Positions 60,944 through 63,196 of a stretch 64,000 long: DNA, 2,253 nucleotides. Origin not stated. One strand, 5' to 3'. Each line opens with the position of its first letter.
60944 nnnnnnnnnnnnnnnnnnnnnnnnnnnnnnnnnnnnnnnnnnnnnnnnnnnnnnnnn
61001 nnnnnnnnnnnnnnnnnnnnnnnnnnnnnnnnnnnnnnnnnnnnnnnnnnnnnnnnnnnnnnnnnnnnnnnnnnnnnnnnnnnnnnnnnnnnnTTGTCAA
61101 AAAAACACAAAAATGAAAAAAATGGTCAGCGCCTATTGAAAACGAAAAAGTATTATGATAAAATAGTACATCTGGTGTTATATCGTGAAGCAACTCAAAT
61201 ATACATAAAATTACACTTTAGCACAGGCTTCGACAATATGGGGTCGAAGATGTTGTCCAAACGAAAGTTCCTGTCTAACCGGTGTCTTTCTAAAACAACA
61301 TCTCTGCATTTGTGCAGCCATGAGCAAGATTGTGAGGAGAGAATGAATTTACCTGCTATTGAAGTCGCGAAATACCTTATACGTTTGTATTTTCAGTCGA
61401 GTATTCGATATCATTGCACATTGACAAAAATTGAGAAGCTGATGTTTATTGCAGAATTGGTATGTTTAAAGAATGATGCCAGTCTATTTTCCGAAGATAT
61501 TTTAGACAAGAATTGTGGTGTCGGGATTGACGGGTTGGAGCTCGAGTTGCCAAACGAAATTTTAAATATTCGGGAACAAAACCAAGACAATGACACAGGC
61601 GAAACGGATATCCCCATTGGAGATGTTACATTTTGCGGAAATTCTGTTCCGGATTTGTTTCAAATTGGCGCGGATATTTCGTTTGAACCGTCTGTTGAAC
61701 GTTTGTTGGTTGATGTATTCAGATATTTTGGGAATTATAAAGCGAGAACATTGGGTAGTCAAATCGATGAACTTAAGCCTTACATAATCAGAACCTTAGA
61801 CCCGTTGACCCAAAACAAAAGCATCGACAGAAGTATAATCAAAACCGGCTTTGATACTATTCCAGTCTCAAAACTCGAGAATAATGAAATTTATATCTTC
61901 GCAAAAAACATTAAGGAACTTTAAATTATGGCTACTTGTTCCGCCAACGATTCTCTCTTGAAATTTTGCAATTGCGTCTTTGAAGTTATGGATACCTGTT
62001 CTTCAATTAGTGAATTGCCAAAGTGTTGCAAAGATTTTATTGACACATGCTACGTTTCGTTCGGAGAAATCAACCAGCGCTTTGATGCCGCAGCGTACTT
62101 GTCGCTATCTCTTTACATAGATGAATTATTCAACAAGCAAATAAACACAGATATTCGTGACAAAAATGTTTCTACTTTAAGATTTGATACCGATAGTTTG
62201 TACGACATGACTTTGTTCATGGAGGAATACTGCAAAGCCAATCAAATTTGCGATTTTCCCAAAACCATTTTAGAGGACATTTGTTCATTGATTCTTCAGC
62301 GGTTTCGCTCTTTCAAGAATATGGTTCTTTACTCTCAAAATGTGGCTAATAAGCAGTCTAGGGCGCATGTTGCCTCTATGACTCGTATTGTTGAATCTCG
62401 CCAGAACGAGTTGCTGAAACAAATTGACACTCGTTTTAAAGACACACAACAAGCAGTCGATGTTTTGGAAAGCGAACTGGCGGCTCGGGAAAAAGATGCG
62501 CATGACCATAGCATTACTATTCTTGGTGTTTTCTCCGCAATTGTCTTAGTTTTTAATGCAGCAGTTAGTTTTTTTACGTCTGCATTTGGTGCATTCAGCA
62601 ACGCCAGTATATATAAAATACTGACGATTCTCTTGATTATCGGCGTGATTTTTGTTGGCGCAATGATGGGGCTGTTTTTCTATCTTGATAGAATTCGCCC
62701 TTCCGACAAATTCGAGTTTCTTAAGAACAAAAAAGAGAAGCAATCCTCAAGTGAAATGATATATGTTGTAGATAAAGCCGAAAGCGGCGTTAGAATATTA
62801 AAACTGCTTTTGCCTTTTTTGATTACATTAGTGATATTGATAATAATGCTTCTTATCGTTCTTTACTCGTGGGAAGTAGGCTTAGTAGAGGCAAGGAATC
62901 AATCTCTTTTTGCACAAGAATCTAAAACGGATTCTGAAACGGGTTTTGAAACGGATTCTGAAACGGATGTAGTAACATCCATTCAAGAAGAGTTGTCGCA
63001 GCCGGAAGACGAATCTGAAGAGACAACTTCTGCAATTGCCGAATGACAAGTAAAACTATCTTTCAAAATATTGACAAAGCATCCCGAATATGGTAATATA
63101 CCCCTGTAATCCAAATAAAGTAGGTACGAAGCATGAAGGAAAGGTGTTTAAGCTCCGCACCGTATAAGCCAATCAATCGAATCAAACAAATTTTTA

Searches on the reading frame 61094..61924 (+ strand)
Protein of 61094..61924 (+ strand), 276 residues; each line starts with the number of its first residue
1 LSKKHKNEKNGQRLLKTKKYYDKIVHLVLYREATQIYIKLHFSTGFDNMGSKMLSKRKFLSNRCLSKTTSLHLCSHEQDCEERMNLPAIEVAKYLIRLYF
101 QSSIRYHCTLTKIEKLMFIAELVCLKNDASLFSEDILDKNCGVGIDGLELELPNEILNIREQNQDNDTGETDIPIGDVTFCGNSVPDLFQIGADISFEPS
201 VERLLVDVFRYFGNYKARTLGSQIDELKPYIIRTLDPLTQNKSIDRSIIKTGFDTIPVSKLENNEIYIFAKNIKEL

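Call 4: search_protein_families(library=pfam, proteins=[window:61094-61924:+], max_evalue=0.01)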
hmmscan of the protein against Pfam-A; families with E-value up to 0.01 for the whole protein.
window:61094-61924:+ (276 aa): 0 families

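Call 7: search_protein_families(library=padloc, proteins=[window:61094-61924:+], max_evalue=0.01)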
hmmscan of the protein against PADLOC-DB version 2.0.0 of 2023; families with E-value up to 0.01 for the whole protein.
window:61094-61924:+ (276 aa): 0 families

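Call 8: search_protein_families(library=phrogs, proteins=[window:61094-61924:+], max_evalue=0.01)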
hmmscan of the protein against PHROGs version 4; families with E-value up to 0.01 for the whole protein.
window:61094-61924:+ (276 aa): 1 family
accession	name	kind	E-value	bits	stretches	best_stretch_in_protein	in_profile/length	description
phrog_1281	-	unknown function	6.6e-06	26.9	1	83-220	5-116/195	-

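Call 59: search_protein_families(library=ncbifam, proteins=[window:61094-61924:+], max_evalue=0.001)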
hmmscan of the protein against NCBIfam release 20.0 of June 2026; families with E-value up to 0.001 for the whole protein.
window:61094-61924:+ (276 aa): 0 families

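Call 75: search_protein_families(library=pfam, proteins=[window:61094-61924:+], max_evalue=5)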
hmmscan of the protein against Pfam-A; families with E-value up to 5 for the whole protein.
window:61094-61924:+ (276 aa): 1 family
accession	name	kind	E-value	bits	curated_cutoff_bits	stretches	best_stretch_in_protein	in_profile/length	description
PF15889.10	DUF4738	-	0.025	14.9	23.9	1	12-69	56-113/146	Domain of unknown function (DUF4738)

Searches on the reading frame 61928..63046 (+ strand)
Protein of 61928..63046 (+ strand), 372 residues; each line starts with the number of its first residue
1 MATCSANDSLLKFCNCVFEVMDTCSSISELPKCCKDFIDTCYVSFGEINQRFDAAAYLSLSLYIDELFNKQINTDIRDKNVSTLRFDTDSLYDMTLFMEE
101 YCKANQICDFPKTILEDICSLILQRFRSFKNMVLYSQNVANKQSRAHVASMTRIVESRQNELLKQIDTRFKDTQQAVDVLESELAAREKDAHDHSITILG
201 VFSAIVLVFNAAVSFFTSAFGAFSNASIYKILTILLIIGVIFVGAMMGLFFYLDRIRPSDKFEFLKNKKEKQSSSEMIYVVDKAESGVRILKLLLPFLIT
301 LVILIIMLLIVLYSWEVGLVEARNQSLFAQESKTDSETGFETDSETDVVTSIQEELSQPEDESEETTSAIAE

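Call 4: search_protein_families(library=pfam, proteins=[window:61928-63046:+], max_evalue=0.01)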
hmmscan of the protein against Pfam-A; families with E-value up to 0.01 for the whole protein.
window:61928-63046:+ (372 aa): 3 families
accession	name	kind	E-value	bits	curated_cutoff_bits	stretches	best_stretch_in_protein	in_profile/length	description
PF09074.15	Mer2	-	0.0038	17.5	27.7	1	82-184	58-161/193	Mer2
PF07332.16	Phage_holin_3_6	-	0.0059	17.1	28.4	0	181-258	18-96/116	Putative Actinobacterial Holin-X, holin superfamily III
PF04849.18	HAP1_N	-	0.0083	15.8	33.9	1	135-206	175-246/307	HAP1 N-terminal conserved region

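Call 7: search_protein_families(library=padloc, proteins=[window:61928-63046:+], max_evalue=0.01)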
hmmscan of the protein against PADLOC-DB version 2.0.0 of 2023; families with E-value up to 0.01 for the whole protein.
window:61928-63046:+ (372 aa): 1 family
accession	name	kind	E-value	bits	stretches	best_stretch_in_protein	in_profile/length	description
PDLC04831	PDC-S02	-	0.0046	14.5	1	70-192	63-173/346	-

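Call 8: search_protein_families(library=phrogs, proteins=[window:61928-63046:+], max_evalue=0.01)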
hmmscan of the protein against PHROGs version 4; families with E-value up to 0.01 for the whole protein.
window:61928-63046:+ (372 aa): 2 families
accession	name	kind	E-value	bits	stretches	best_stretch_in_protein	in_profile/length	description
phrog_5763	-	unknown function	1.5e-10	41.8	1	137-275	110-243/283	-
phrog_5814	-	unknown function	0.0011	19.6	1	116-234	76-189/230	-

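Call 17: find_encoding_contigs(protein=window:61928-63046:+, flank=10000, max_places=10)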
Protein window:61928-63046:+ (372 aa): 23 contigs read that carry it; 10 places shown.
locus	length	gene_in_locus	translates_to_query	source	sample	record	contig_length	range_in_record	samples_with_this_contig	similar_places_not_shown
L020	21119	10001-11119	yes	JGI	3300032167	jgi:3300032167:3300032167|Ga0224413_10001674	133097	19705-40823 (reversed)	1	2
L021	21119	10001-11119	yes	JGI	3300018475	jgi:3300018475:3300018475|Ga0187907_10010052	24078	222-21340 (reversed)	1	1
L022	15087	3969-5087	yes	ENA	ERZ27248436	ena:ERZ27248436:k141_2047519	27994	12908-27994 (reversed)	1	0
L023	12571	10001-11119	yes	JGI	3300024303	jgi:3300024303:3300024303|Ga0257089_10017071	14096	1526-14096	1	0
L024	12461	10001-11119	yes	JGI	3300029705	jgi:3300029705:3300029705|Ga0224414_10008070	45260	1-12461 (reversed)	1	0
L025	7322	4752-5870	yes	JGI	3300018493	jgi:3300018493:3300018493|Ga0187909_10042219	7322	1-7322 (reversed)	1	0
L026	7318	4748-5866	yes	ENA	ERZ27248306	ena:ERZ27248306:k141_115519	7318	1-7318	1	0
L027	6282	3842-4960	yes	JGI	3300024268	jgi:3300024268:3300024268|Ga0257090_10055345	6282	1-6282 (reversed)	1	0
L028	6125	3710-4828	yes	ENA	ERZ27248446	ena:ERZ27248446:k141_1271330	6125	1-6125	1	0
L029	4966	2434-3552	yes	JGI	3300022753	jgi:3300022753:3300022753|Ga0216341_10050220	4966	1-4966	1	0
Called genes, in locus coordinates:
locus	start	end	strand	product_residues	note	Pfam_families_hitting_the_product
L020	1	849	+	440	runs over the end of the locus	PF14411:LHH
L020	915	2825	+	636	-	PF13384:HTH_23 (faint)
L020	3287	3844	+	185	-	-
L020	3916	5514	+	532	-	PF00004:AAA, PF07724:AAA_2, PF10431:ClpB_D2-small (weak)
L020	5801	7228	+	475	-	PF13306:LRR_5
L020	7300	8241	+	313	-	PF01435:Peptidase_M48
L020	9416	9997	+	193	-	-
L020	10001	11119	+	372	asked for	-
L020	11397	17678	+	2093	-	PF05593:RHS_repeat (faint), PF25023:TEN_YD-shell (weak)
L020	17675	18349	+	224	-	-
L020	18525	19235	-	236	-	-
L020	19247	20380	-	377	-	PF12762:DDE_Tnp_IS1595 (faint)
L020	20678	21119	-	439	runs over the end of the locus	PF16403:Bact_surface_Ig-like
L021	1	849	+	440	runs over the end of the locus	PF14411:LHH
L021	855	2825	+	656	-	PF13384:HTH_23 (faint)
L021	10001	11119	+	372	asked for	-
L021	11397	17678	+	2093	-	PF05593:RHS_repeat (faint), PF25023:TEN_YD-shell (weak)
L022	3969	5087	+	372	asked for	-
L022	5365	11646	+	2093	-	PF05593:RHS_repeat (faint), PF25023:TEN_YD-shell (weak)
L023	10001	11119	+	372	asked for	-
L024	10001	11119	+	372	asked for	-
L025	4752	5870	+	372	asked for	-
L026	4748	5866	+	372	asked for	-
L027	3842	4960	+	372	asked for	-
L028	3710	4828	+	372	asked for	-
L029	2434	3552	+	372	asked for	-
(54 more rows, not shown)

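Call 28: search_protein_families(library=pfam, proteins=[L020:19247-20413:-, L020:18525-19304:-, L020:17675-18349:+, L020:15900-17678:+], max_evalue=0.1)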
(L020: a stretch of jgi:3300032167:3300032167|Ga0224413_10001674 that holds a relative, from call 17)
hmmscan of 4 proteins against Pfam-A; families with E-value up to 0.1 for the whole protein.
L020:19247-20413:- (388 aa): 5 families
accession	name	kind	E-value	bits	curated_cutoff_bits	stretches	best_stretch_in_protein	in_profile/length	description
PF12762.13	DDE_Tnp_IS1595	-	5.4e-07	30.2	27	1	215-342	27-146/153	ISXO2-like transposase domain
PF24859.1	FdhE_central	-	0.0019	18.7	27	1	69-99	2-32/39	FdhE, central domain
PF05129.18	Zn_ribbon_Elf1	-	0.006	17.1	29.8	1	61-109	17-63/79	Transcription elongation factor Elf1 like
PF23451.1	Zn_ribbon_PaaD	-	0.0076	16.3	27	1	65-102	13-49/53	PaaD zinc beta ribbon domain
PF14354.12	Lar_restr_allev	-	0.035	14.8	28.6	1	68-113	5-46/58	Restriction alleviation protein Lar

L020:18525-19304:- (259 aa): 2 families
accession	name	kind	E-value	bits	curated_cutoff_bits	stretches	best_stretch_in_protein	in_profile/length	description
PF13280.12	WYL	-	0.0022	18.4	21.8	1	172-234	9-69/70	WYL domain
PF25712.1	crAss_CARGO2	-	0.013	14.8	27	1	154-245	234-324/544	Crassvirus Cargo protein 2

L020:17675-18349:+ (224 aa): 1 family
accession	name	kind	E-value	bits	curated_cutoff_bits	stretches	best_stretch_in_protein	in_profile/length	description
PF16339.10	DUF4969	-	0.072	13.9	31.4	0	6-62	6-66/79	Domain of unknown function (DUF4969)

L020:15900-17678:+ (592 aa): 1 family
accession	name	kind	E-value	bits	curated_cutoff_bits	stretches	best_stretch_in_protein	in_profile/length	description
PF05593.20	RHS_repeat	-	3.9e-12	46.7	22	4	120-150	1-30/38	RHS Repeat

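Call 59: search_protein_families(library=ncbifam, proteins=[window:61928-63046:+, L020:19247-20413:-], max_evalue=0.001)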
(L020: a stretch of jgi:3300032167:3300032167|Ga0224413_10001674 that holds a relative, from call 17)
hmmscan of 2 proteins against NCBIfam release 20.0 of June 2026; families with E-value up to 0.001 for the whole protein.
window:61928-63046:+ (372 aa): 1 family
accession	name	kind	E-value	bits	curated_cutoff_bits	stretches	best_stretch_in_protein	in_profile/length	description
NF042931.1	SAG1386_EF1546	equivalog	5e-06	26.7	80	0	293-367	29-101/158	SAG1386/EF1546 family surface-associated protein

L020:19247-20413:- (388 aa): 5 families
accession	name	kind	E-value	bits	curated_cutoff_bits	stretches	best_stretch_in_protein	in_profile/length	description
NF033547.1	transpos_IS1595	equivalog_domain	5.5e-32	111.4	75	1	113-347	2-211/215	IS1595 family transposase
NF050000.1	IS1_IS1595_Zn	domain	8e-08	32.7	28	1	69-104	1-33/34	IS1/IS1595 family N-terminal zinc-binding domain-containing protein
NF033558.1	transpos_IS1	equivalog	2.5e-07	30.8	100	1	69-177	1-104/199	IS1 family transposase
NF048018.1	IS256_N_4Cys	domain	9.9e-06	26.1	27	1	69-102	2-31/31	transposase-like zinc-binding domain-containing protein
NF033550.5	transpos_ISL3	equivalog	0.00012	21.3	180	1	91-175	48-131/370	ISL3 family transposase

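Call 75: search_protein_families(library=pfam, proteins=[L020:16800-17678:+, window:61928-63046:+], max_evalue=5)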
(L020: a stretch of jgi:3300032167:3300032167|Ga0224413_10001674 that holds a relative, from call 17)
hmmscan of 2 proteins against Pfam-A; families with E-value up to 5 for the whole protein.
L020:16800-17678:+ (292 aa): 2 families
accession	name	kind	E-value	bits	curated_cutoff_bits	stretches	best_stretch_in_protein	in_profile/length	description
PF05593.20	RHS_repeat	-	0.0073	17.1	22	1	9-38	4-32/38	RHS Repeat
PF17780.6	OCRE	-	0.14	12.7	24.7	1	55-83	12-42/52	OCRE domain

window:61928-63046:+ (372 aa): 8 families
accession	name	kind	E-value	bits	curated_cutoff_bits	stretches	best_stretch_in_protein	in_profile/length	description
PF09074.15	Mer2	-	0.0038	17.5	27.7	1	82-184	58-161/193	Mer2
PF07332.16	Phage_holin_3_6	-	0.0059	17.1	28.4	1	181-258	18-96/116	Putative Actinobacterial Holin-X, holin superfamily III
PF04849.18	HAP1_N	-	0.0083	15.8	33.9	1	135-206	175-246/307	HAP1 N-terminal conserved region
PF11857.13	DUF3377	-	0.15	12.4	26.5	1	267-311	5-50/72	Domain of unknown function (DUF3377)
PF06305.16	LapA_dom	-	0.22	11.9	28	1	213-253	8-43/64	Lipopolysaccharide assembly protein A domain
PF16118.10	DUF4834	-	0.57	11.6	27.8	1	290-350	3-67/99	Domain of unknown function (DUF4834)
PF20990.2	DUF2207_C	-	1.2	9.2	33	0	162-268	103-164/247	Predicted membrane protein (DUF2207) C-terminal domain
PF13038.11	DUF3899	-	2.6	9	23.4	1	234-312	10-87/88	Domain of unknown function (DUF3899)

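Call 82: find_homologous_proteins(query=L020:19247-20380:-, max_evalue=1e-20)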
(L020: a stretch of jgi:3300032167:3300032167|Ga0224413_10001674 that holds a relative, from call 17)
Query L020:19247-20380:- (377 aa): 238 proteins with E <= 1e-20 among 1063 candidates; the best 120 are listed.
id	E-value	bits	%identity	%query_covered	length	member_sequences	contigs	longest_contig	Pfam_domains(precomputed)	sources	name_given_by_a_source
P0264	3.7e-231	785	88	100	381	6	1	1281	-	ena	-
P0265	3.5e-180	617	69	100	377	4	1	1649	PF12762.14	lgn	-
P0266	1.5e-153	529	60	99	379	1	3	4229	PF12762.14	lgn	-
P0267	1.9e-153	529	61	99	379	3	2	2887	PF12762.14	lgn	-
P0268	6.1e-148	511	58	99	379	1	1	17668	PF12762.14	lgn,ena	-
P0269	7.2e-148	511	59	100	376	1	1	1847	PF12762.14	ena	-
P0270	1.7e-147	509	58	100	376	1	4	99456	PF12762.14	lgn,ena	-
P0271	2.6e-146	505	59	98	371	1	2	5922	PF12762.14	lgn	-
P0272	1.0e-145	504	58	99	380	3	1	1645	PF12762.14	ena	-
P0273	3.7e-145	502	57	100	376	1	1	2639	PF12762.14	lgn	-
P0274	4.2e-145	501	58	99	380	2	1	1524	PF12762.14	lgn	-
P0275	1.4e-144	500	58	100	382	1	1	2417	PF12762.14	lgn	-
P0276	2.9e-144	499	57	100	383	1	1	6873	-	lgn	-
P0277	5.7e-144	498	58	100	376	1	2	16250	PF12762.14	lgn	-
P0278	4.5e-143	495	59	100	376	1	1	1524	PF12762.14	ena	-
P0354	1.4e-128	447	54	98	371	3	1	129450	PF12762.14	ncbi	-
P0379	3.0e-125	436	51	98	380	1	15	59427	PF12762.14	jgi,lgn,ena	-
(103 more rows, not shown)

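Call 83: find_encoding_contigs(protein=P0354, flank=10000, max_places=2)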
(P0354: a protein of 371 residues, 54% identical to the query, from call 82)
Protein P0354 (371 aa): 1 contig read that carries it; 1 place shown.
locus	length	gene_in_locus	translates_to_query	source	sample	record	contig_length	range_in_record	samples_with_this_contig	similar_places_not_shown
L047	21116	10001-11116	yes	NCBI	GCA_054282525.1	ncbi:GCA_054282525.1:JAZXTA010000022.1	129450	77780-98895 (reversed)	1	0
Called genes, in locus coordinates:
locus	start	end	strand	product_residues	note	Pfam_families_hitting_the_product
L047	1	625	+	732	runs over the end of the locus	PF23139:OB_YrrC, PF14520:HHH_5 (weak), PF14490:HHH_RecD2, PF01443:Viral_helicase1 (faint), PF13245:AAA_19, PF13604:AAA_30, PF18335:SH3_13, PF13538:UvrD_C_2, +2 more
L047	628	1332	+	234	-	PF18912:DZR_2 (faint), PF00156:Pribosyltran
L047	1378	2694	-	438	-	PF13510:Fer2_4 (faint), PF03990:DUF348, PF07501:G5, PF06725:3D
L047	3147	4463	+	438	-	PF01743:PolyA_pol, PF12627:PolyA_pol_RNAbd, PF01966:HD (weak), PF13735:tRNA_NucTran2_2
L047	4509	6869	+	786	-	PF02837:Glyco_hydro_2_N, PF13364:BetaGal_ABD2 (faint), PF22666:Glyco_hydro_2_N2, PF00703:Glyco_hydro_2, PF02836:Glyco_hydro_2_C, PF18565:Glyco_hydro2_C5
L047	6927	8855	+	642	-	PF00133:tRNA-synt_1, PF01406:tRNA-synt_1e (weak), PF01921:tRNA-synt_1f (faint), PF09334:tRNA-synt_1g, PF00133:tRNA-synt_1, PF19303:Anticodon_3, PF08264:Anticodon_1 (weak), PF01588:tRNA_bind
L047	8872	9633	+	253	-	PF01026:TatD_DNase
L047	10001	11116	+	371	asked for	PF12762:DDE_Tnp_IS1595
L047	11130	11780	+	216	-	-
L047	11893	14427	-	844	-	-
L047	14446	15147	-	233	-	-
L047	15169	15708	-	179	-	-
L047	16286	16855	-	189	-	-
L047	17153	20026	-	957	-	PF13306:LRR_5, PF21910:GH85_C (faint), PF02368:Big_2 (weak)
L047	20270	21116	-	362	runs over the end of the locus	PF14659:Phage_int_SAM_3, PF00589:Phage_integrase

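Call 84: find_encoding_contigs(protein=P0379, flank=10000, max_places=5)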
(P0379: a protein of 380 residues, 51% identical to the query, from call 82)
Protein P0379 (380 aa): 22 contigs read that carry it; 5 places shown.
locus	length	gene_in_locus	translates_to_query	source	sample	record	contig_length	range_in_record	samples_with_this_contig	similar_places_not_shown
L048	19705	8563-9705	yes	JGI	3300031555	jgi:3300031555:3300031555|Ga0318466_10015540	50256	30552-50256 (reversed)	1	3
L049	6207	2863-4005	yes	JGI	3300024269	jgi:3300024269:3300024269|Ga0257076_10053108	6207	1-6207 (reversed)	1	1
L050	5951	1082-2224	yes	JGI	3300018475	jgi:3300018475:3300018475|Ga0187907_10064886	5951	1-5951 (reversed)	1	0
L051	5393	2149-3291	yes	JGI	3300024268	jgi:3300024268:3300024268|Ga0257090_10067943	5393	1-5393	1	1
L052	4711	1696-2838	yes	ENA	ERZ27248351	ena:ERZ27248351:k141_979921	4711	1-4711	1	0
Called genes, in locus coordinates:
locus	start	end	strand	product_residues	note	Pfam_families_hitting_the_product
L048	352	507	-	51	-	-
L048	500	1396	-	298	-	PF01430:HSP33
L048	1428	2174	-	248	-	PF13489:Methyltransf_23 (weak), PF05401:NodS (weak), PF08241:Methyltransf_11, PF08242:Methyltransf_12, PF13649:Methyltransf_25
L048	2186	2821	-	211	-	PF00702:Hydrolase, PF12710:HAD, PF13419:HAD_2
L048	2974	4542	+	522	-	-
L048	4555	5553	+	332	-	PF12849:PBP_like_2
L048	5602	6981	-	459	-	-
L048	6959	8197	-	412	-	PF01553:Acyltransferase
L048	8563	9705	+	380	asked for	PF12762:DDE_Tnp_IS1595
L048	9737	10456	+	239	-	-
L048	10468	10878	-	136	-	-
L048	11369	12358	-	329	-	PF14020:DUF4236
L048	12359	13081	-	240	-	-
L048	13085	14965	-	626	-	PF00004:AAA (weak), PF07724:AAA_2, PF07728:AAA_5, PF10431:ClpB_D2-small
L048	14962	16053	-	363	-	PF13306:LRR_5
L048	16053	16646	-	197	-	PF13353:Fer4_12, PF04055:Radical_SAM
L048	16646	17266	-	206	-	PF00641:Zn_ribbon_RanBP (faint), PF12773:DZR (faint), PF00498:FHA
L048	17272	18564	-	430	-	-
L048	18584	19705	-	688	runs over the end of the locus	-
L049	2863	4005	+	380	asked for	PF12762:DDE_Tnp_IS1595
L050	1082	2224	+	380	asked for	PF12762:DDE_Tnp_IS1595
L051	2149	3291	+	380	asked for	PF12762:DDE_Tnp_IS1595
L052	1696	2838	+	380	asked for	PF12762:DDE_Tnp_IS1595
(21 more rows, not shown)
